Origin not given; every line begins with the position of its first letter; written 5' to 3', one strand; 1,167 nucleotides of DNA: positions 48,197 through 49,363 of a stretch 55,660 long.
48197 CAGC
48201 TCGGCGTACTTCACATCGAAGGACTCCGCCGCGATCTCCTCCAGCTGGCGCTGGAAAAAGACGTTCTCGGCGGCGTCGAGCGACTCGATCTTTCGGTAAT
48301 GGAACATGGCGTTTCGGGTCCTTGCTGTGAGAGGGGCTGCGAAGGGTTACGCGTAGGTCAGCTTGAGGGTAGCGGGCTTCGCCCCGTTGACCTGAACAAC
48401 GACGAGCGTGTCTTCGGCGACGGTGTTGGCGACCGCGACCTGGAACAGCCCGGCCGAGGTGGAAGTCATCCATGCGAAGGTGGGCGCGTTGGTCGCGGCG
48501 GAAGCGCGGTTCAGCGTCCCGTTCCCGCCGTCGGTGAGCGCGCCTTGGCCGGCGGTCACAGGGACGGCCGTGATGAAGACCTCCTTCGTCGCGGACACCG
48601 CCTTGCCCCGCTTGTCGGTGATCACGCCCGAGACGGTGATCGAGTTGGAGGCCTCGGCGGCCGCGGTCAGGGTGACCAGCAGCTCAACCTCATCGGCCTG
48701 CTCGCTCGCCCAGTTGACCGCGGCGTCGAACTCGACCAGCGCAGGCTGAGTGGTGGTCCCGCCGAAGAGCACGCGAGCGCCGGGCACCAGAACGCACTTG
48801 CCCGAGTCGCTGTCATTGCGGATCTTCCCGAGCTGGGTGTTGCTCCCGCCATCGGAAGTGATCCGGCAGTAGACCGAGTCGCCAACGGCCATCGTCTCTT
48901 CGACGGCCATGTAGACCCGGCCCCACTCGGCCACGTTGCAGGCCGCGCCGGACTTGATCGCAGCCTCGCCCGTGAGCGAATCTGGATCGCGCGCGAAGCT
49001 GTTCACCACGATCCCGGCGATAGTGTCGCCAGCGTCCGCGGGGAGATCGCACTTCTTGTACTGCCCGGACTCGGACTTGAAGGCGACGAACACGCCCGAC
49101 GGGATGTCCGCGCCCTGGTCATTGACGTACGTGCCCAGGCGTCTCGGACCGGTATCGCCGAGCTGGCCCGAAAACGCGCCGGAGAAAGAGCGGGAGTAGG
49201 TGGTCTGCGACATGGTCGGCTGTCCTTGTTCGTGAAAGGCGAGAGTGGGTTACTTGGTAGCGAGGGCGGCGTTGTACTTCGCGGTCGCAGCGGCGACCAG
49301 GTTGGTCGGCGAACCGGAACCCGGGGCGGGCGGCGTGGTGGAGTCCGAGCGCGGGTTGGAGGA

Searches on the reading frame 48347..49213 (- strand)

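Call 99: search_protein_families(library=phrogs, proteins=[window:48347-49213:-], max_evalue=0.001)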
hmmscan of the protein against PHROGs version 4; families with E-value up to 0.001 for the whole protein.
window:48347-49213:- (288 aa): 3 families
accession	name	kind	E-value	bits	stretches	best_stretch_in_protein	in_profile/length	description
phrog_563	-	head and packaging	1.1e-14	55.4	1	1-149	3-149/173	virion structural protein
phrog_1989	-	unknown function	2.9e-09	37.8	1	3-125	4-123/166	-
phrog_9451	-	unknown function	1.9e-06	28.8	1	13-139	10-127/149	-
